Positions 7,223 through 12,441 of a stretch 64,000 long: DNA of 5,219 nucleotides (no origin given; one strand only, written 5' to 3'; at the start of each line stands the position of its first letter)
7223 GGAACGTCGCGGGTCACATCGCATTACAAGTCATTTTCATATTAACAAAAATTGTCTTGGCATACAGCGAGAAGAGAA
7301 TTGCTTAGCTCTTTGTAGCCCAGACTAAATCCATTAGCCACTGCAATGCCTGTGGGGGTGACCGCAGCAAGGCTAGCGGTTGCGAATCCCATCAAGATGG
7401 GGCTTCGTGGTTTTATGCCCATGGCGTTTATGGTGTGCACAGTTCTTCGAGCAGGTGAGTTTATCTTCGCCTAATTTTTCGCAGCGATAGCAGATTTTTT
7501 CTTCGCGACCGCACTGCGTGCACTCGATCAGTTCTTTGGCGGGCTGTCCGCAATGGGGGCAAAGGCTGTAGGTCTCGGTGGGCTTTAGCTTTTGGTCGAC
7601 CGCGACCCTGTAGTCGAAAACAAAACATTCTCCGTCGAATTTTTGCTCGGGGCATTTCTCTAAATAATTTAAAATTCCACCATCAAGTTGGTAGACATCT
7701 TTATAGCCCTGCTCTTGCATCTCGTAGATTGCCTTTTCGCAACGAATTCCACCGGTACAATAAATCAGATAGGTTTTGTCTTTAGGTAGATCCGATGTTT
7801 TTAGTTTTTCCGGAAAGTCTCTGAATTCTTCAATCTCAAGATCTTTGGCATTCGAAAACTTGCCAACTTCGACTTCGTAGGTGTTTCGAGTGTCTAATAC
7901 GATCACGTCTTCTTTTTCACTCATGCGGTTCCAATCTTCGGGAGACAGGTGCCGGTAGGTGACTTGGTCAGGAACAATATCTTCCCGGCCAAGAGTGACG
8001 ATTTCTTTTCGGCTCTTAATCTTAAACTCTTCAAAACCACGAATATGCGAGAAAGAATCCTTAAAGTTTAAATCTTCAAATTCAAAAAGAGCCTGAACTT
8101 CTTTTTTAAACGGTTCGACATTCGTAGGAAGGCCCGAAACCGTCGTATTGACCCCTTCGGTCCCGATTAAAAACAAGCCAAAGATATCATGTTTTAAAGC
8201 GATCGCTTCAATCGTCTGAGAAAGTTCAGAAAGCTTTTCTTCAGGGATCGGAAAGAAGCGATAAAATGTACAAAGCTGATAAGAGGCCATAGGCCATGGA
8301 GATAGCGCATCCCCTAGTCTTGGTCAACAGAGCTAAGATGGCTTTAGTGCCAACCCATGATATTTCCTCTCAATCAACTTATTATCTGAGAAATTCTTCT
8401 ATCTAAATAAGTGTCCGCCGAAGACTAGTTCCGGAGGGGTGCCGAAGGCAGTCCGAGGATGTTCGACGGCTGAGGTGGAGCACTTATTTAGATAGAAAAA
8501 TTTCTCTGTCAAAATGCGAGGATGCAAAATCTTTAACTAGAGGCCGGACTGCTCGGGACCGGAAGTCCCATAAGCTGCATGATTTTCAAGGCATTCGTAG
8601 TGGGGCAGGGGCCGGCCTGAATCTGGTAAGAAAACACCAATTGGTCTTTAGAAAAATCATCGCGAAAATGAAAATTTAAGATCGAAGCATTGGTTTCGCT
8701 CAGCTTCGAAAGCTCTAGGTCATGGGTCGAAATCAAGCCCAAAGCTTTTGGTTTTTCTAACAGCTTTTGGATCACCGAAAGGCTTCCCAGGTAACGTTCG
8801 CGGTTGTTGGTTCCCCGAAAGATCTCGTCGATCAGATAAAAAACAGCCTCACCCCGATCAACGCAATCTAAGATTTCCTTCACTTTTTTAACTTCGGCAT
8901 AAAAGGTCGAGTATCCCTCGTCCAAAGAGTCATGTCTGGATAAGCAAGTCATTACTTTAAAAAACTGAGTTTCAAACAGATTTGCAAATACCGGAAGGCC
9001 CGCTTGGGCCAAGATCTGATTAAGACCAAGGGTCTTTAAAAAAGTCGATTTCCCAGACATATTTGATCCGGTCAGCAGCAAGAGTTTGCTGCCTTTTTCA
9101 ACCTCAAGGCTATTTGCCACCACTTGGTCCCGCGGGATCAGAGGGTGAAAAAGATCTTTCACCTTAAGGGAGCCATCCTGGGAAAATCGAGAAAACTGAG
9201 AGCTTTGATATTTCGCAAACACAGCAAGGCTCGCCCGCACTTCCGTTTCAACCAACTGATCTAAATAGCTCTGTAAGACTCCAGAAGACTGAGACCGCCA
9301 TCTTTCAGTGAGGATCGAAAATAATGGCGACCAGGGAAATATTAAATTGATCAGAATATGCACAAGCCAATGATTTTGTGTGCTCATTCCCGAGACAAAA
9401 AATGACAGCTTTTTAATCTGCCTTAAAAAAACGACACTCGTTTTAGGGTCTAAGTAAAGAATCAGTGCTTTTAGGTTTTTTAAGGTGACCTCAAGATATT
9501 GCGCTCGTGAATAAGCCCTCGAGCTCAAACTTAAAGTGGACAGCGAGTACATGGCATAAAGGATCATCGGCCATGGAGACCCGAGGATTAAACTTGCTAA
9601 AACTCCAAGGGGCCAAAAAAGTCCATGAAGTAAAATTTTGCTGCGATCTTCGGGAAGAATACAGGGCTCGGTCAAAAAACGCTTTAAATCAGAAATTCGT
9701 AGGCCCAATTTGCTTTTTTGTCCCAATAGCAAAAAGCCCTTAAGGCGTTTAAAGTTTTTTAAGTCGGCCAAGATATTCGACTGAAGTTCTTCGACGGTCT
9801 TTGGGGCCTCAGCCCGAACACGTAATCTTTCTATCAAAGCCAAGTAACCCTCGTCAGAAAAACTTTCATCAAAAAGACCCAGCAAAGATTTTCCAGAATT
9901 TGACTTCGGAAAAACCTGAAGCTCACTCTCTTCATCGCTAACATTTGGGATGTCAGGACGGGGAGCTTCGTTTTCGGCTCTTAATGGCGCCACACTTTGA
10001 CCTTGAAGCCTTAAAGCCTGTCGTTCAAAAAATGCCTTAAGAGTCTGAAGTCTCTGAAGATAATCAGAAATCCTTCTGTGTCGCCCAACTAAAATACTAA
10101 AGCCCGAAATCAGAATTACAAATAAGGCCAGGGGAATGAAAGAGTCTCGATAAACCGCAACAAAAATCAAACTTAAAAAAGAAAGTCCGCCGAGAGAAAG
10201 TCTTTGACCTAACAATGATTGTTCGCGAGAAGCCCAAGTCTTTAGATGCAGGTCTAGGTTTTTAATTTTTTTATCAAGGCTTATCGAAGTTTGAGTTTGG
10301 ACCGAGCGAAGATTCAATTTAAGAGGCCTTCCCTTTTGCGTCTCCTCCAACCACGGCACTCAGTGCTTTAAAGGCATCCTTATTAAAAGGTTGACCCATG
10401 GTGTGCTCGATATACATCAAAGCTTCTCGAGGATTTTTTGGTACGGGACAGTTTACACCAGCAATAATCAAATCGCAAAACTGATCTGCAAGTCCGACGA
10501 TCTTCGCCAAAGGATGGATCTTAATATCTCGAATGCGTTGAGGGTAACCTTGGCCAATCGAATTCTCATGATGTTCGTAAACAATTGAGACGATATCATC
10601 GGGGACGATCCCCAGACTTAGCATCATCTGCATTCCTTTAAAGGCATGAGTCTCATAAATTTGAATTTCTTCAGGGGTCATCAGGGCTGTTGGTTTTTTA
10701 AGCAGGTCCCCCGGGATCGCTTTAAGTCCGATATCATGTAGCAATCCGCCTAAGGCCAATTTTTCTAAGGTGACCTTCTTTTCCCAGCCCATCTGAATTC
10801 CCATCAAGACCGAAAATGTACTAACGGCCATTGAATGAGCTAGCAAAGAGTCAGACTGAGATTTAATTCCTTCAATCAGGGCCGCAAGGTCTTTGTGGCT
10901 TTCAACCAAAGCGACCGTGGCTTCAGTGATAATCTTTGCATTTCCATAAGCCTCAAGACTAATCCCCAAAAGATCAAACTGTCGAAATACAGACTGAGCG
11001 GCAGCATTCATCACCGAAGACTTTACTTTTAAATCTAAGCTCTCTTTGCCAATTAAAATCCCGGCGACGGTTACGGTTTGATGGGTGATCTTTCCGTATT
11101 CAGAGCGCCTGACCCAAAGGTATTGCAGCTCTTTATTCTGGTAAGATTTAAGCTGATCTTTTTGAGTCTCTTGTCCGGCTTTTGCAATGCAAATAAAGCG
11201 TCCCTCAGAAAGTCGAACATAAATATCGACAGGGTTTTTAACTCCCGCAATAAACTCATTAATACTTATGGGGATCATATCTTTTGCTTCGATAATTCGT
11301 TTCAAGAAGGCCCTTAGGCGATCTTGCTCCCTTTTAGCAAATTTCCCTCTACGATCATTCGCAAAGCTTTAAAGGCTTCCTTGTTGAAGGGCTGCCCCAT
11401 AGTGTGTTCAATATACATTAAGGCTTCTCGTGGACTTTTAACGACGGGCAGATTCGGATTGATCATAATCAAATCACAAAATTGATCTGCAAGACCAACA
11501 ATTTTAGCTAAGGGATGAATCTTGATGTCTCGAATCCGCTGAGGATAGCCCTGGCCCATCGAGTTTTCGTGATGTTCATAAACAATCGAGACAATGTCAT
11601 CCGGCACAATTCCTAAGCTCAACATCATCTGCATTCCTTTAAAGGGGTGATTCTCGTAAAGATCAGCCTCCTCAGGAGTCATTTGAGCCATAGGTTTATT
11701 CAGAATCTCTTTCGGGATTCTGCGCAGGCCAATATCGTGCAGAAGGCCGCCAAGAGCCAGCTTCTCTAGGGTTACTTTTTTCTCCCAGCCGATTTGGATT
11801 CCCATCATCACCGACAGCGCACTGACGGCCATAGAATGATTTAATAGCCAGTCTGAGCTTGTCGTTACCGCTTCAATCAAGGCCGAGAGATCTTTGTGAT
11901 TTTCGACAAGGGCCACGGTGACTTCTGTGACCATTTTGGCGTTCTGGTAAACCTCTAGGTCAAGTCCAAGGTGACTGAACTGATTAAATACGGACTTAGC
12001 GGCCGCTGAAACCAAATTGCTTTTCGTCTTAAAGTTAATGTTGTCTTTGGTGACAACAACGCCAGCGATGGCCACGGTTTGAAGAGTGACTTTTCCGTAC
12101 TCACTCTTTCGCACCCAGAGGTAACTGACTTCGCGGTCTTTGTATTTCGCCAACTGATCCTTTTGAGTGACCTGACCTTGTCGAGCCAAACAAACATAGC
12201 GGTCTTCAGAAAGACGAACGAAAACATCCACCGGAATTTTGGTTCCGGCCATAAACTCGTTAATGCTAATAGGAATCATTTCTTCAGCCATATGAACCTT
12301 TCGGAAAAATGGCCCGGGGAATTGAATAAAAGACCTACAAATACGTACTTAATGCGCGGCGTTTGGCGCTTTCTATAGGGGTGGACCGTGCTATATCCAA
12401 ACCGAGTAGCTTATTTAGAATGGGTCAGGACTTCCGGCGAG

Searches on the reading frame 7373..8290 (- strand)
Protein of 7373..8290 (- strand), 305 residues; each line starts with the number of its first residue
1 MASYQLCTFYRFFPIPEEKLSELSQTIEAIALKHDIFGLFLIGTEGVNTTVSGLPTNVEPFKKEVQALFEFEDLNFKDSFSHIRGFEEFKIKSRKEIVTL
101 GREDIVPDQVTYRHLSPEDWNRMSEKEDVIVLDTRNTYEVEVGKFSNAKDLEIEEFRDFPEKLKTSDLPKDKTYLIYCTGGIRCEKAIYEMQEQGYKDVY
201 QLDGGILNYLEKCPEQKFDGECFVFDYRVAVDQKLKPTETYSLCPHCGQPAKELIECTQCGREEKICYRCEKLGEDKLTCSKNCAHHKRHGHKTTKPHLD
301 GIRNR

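Call 48: search_protein_families(library=pfam, proteins=[window:7373-8290:-], max_evalue=0.00001)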
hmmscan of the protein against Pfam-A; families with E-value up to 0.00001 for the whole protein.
window:7373-8290:- (305 aa): 3 families
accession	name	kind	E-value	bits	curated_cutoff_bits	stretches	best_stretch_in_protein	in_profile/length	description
PF17773.7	UPF0176_N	-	4.2e-18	65.9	26.2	1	4-97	1-92/92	UPF0176 acylphosphatase like domain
PF00581.25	Rhodanese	-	1.8e-12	48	22.2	1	117-211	2-101/102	Rhodanese-like domain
PF12368.13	Rhodanese_C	-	2.7e-09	37.6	26.9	1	219-285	1-66/66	Rhodanase C-terminal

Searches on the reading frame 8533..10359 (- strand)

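Call 48: search_protein_families(library=pfam, proteins=[window:8533-10359:-], max_evalue=0.00001)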
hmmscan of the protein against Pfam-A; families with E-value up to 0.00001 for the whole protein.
window:8533-10359:- (608 aa): 1 family
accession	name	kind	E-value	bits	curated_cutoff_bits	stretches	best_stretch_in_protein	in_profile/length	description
PF00488.27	MutS_V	-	7.2e-31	108.1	30.2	1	428-600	2-173/188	MutS domain V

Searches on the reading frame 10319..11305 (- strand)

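Call 48: search_protein_families(library=pfam, proteins=[window:10319-11305:-], max_evalue=0.00001)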
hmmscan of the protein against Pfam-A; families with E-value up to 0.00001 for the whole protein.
window:10319-11305:- (328 aa): 2 families
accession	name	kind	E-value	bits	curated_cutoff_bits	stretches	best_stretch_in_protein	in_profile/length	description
PF13487.12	HD_5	-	1.5e-20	74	27.2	1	147-304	7-163/170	HD domain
PF01966.28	HD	-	4.7e-12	46.7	22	1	155-276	2-113/116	HD domain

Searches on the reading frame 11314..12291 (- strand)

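Call 49: search_protein_families(library=pfam, proteins=[window:11314-12291:-], max_evalue=0.00001)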
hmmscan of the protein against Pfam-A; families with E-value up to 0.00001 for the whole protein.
window:11314-12291:- (325 aa): 2 families
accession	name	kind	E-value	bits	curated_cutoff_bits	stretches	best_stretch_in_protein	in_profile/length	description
PF13487.12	HD_5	-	8.5e-26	91.2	27.2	1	138-299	3-163/170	HD domain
PF01966.28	HD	-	2.3e-14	54.1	22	1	150-271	2-113/116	HD domain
